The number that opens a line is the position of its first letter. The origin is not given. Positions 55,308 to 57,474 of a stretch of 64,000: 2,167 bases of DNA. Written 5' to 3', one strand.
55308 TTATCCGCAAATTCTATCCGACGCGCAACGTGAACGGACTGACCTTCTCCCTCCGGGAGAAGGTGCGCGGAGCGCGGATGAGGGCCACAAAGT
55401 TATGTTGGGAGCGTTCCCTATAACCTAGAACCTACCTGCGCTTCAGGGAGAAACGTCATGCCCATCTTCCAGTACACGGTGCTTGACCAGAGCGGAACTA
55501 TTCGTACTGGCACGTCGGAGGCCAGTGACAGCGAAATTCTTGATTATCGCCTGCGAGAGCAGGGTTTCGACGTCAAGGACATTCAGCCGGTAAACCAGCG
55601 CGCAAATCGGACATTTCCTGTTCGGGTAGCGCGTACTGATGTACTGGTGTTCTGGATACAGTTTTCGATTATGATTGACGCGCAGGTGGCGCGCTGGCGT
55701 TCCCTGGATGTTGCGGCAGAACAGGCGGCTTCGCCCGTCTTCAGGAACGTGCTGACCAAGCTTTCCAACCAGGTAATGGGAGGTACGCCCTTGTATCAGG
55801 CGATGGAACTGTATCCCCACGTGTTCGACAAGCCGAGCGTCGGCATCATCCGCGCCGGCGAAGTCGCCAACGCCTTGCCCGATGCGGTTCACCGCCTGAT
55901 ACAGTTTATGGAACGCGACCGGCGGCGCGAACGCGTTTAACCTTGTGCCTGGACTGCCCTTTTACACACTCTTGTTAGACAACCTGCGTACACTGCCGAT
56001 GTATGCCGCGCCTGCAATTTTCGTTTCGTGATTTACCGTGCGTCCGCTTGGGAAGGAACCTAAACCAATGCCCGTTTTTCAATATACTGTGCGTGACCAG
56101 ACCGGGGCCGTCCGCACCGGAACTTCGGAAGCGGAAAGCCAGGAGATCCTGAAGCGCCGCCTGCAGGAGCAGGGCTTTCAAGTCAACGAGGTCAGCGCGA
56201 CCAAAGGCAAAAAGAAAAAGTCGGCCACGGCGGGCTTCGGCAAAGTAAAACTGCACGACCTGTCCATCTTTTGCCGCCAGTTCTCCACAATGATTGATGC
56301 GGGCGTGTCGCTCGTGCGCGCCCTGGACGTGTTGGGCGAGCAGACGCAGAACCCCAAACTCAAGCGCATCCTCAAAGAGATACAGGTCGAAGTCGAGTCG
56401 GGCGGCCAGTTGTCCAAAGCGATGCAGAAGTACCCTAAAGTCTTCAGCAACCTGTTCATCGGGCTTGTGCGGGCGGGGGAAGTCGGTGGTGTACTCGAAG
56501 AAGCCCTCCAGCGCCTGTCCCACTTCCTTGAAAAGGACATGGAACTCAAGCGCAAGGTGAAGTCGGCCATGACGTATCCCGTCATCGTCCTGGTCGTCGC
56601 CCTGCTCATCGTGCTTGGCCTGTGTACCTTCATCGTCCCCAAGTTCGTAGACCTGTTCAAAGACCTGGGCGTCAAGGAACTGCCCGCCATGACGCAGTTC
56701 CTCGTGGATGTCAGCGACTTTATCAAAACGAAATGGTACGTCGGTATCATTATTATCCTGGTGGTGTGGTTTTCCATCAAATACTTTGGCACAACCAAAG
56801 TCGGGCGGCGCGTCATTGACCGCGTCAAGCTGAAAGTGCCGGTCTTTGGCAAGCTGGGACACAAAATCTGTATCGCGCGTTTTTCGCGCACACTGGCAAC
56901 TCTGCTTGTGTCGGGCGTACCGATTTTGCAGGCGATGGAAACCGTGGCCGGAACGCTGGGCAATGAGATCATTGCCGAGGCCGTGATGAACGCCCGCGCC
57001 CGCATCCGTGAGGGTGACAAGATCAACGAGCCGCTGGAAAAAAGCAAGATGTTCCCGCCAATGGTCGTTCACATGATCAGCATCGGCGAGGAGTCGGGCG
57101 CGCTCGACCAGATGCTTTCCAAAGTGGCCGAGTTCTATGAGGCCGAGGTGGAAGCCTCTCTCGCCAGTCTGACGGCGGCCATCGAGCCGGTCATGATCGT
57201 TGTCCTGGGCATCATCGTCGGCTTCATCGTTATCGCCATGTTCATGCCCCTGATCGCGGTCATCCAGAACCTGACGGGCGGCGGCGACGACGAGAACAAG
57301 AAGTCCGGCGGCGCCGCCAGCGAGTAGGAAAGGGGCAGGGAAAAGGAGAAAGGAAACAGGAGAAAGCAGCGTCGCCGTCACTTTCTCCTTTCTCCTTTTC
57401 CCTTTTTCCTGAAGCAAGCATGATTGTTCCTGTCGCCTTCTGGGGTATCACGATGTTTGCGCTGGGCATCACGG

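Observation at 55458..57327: Truncated pilC' (first cytoplasmic domain only) immediately upstream of full-length pilC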

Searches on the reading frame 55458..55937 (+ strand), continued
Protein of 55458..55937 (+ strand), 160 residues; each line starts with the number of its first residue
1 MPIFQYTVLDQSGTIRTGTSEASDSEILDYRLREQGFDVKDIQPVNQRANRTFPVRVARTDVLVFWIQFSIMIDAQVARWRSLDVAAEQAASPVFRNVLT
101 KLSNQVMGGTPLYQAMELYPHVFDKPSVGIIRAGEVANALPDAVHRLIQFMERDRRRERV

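Call 39: find_encoding_contigs(protein=P0026, flank=10000, max_places=1)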
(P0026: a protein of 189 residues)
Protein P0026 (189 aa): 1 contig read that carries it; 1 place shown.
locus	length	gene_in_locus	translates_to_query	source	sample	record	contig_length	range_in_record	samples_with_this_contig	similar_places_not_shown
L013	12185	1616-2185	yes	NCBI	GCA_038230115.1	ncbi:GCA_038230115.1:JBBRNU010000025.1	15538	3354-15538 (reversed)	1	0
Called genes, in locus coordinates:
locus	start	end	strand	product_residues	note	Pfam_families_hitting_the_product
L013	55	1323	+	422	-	PF00437:T2SSE, PF13191:AAA_16 (faint), PF13401:AAA_22 (weak)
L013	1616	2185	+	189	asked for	PF28597:T2SSF_N (faint), PF00482:T2SSF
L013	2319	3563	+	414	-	PF28597:T2SSF_N, PF00482:T2SSF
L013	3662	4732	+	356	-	PF06750:A24_N_bact, PF01478:Peptidase_A24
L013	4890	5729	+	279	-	PF07963:N_methyl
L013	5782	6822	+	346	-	PF07963:N_methyl (weak)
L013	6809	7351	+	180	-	-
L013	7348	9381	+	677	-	PF07963:N_methyl (weak)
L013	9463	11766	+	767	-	PF07963:N_methyl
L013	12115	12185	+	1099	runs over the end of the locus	-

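Call 51: search_protein_families(library=ncbifam, proteins=[window:55458-55937:+], max_evalue=0.01)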
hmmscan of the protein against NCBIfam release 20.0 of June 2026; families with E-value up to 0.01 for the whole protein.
window:55458-55937:+ (160 aa): 5 families
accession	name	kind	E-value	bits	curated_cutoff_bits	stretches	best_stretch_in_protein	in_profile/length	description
NF052606.1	T4PiliAsmPilCMyx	equivalog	4.6e-23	81.7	700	1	2-156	20-176/419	type IV pilus assembly protein PilC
TIGR02120.1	GspF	equivalog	9.2e-21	74.5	424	1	4-156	1-159/401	type II secretion system inner membrane protein GspF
NF052607.1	T4PiliAsmPilCThrm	equivalog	3.6e-19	69.1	700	1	1-154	1-160/406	type IV pilus assembly protein PilC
NF047826.1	T3SSXpsF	equivalog_domain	3.5e-16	59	650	1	1-156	1-162/405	type II secretion system protein XpsF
NF007861.0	PRK10573.1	equivalog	6.8e-13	48.4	401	1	3-155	6-154/401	protein transport protein HofC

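Call 54: predict_structure(alignment_id=A5)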
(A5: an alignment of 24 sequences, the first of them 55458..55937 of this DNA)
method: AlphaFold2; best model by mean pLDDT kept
length: 160 residues; sequences in the alignment: 24
mean_pLDDT: 90.6   pTM: 0.64
mean pLDDT of the five models: 90.6, 89.7, 88.7, 88.6, 87.1
residues with pLDDT >= 90: 119; 70-90: 33; 50-70: 8; < 50: 0
segments of 3 or more residues with pLDDT < 50: none
pLDDT, mean of each block of 10 residues (from residue 1): 88 89 90 92 70 81 95 95 95 94 93 94 95 96 97 86
secondary structure, 60 per line:
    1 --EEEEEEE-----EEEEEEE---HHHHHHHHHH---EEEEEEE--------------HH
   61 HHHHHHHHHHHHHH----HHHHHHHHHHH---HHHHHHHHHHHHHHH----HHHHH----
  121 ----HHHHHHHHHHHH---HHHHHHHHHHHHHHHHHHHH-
elements in order: E3-9 E15-21 H25-34 E38-44 H59-74 H79-89 H93-107 H112-116 H125-136 H140-159

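Call 56: search_solved_structures(query=A2, max_evalue=0.001)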
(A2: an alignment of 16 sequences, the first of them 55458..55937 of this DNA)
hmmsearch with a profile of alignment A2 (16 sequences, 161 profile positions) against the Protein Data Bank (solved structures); distinct sequences matched with E-value up to 0.001: 5.
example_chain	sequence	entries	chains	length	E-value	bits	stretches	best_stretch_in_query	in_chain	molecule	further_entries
3jc8_Ca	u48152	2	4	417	5.4e-25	91.4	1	8-156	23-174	Type 4 fimbrial assembly protein PilC | PilC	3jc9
2whn_A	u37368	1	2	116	4.4e-10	42.9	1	60-154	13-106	PILUS ASSEMBLY PROTEIN PILC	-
5nbg_A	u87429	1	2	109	1.7e-09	41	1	58-156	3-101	General secretion pathway protein F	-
2vmb_A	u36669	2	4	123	8.1e-09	38.8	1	62-156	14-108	GENERAL SECRETION PATHWAY PROTEIN F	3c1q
2vma_A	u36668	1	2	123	8.1e-09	38.8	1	62-156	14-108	GENERAL SECRETION PATHWAY PROTEIN F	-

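Call 57: fold_search(model_id=the predicted structure, library=pdb)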
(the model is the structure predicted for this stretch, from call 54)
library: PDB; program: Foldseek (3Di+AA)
matches with E <= 10: 494; with E <= 0.001: 12
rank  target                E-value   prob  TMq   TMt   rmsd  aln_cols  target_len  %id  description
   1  2vmb_A                4.0e-07  1.00  0.63  0.82   1.8       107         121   24  The three-dimensional structure of the cytoplasmic domains of EpsF from the Type 2 Secretion System of Vibrio cholerae (released 2009-02-10)
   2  3c1q_A                6.3e-07  1.00  0.62  0.85   1.9       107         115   24  The three-dimensional structure of the cytoplasmic domains of EpsF from the Type 2 Secretion System of Vibrio cholerae (released 2009-02-03)
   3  5nbg_B                7.5e-07  1.00  0.60  0.89   1.7       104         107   24  Structure of the cytoplasmic domain I of OutF in the D. dadantii type II secretion system (released 2018-03-21)
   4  2vmb_B                1.3e-06  1.00  0.61  0.84   1.2       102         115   24  The three-dimensional structure of the cytoplasmic domains of EpsF from the Type 2 Secretion System of Vibrio cholerae (released 2009-02-10)
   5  2vma_A                1.3e-06  1.00  0.63  0.81   1.8       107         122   24  The three-dimensional structure of the cytoplasmic domains of EpsF from the Type 2 Secretion System of Vibrio cholerae (released 2009-02-10)
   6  3jc8_Ca               1.5e-06  1.00  0.60  0.31   1.4       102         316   35  Architectural model of the type IVa pilus machine in a piliated state (released 2016-03-16)
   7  3c1q_B                2.0e-06  1.00  0.61  0.83   1.3       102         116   24  The three-dimensional structure of the cytoplasmic domains of EpsF from the Type 2 Secretion System of Vibrio cholerae (released 2009-02-03)
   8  5nbg_A                2.1e-06  1.00  0.60  0.88   1.8       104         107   24  Structure of the cytoplasmic domain I of OutF in the D. dadantii type II secretion system (released 2018-03-21)
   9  2vma_B                9.1e-06  1.00  0.59  0.83   1.2        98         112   26  The three-dimensional structure of the cytoplasmic domains of EpsF from the Type 2 Secretion System of Vibrio cholerae (released 2009-02-10)
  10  2whn_A                9.1e-06  1.00  0.58  0.83   2.4       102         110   24  N-terminal domain from the PilC type IV pilus biogenesis protein (released 2010-05-19)
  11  2whn_B                4.6e-05  1.00  0.59  0.89   1.6       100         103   25  N-terminal domain from the PilC type IV pilus biogenesis protein (released 2010-05-19)
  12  4hhx                  9.3e-04  1.00  0.54  0.80   2.3       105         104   10  Structure of cytoplasmic domain of TCPE from Vibrio cholerae (released 2013-04-03)
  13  4lk0_M                6.0e-02  1.00  0.24  0.63   2.1        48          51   21  Crystal Structure Analysis of the E.coli holoenzyme/T7 Gp2 complex (released 2013-11-13)
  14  4njc_C                6.8e-02  1.00  0.26  0.78   1.8        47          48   19  RNA Polymerase interacting protein YkzG from Geobacillus stearothermophilus (released 2014-08-20)
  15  4njc_B                7.6e-02  1.00  0.27  0.78   1.2        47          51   19  RNA Polymerase interacting protein YkzG from Geobacillus stearothermophilus (released 2014-08-20)
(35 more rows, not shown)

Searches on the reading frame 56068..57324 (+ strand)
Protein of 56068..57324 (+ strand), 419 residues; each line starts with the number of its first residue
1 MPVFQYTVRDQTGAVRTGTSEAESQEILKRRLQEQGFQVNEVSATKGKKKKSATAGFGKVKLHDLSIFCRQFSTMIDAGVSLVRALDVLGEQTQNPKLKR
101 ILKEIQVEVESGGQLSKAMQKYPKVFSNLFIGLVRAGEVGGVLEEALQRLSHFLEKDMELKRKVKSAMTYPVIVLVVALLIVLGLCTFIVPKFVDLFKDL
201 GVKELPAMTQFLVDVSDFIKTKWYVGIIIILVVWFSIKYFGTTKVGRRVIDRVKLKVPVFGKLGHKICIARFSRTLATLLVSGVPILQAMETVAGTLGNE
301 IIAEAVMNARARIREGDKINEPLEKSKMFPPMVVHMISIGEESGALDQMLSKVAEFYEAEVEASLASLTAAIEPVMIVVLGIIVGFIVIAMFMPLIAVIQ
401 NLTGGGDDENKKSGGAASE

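Call 4: search_protein_families(library=pfam, proteins=[window:56068-57324:+], max_evalue=0.01)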
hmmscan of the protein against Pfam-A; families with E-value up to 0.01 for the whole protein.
window:56068-57324:+ (419 aa): 1 family
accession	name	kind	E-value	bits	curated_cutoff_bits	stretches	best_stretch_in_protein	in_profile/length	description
PF00482.28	T2SSF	-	5.1e-71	236.9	25.2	2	68-191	1-125/125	Type II secretion system (T2SS), protein F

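Call 51: search_protein_families(library=ncbifam, proteins=[window:56068-57324:+], max_evalue=0.01)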
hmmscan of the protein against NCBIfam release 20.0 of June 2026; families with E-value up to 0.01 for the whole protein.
window:56068-57324:+ (419 aa): 6 families
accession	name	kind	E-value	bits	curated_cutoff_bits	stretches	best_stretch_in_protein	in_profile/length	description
NF052607.1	T4PiliAsmPilCThrm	equivalog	2e-136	455.3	700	1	1-403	1-405/406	type IV pilus assembly protein PilC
NF052606.1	T4PiliAsmPilCMyx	equivalog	1.4e-124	416.2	700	1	2-401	20-417/419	type IV pilus assembly protein PilC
TIGR02120.1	GspF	equivalog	3e-118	395.6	424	1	4-400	1-399/401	type II secretion system inner membrane protein GspF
NF047826.1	T3SSXpsF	equivalog_domain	3.3e-83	279.8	650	1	1-398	1-400/405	type II secretion system protein XpsF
NF007861.0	PRK10573.1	equivalog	2e-82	277.4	401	1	4-399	7-395/401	protein transport protein HofC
NF041012.2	T4P_ComGB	equivalog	6.7e-43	147.3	240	1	67-399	5-331/332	competence type IV pilus assembly protein ComGB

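Call 69: find_related_loci(query=A7, collection=metagenome_contigs, flank=3500)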
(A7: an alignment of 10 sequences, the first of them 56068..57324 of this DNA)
Query A7 (419 aa) in metagenome_contigs; peptide patterns used: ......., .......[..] (x = any residue, [..] = any of these).
292 stretches matched a pattern; 25 encode a relative of the query (tblastn E <= 1e-3); 25 distinct loci.
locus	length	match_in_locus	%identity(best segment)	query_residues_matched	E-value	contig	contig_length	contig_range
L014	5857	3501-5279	85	1-415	0e+0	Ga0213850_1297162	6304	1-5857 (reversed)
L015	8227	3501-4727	81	1-409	0e+0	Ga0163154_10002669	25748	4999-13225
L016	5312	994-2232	82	1-415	0e+0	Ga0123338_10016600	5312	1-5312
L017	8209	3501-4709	84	1-403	0e+0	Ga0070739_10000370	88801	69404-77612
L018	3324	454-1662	83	1-403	0e+0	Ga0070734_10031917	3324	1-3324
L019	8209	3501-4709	83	1-403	0e+0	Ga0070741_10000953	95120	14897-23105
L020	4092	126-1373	80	1-419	0e+0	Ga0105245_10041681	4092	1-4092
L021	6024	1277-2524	81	1-415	0e+0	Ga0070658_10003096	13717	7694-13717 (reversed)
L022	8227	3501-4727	82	1-409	0e+0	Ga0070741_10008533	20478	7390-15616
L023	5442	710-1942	81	4-415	0e+0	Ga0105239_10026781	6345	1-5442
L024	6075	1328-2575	78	1-419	0e+0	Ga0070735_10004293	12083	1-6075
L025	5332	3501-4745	76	1-415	0e+0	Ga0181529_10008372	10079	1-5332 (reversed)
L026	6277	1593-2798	83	1-402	0e+0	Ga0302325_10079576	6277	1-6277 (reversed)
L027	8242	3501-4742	79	1-414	0e+0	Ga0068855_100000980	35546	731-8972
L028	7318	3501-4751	80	1-419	0e+0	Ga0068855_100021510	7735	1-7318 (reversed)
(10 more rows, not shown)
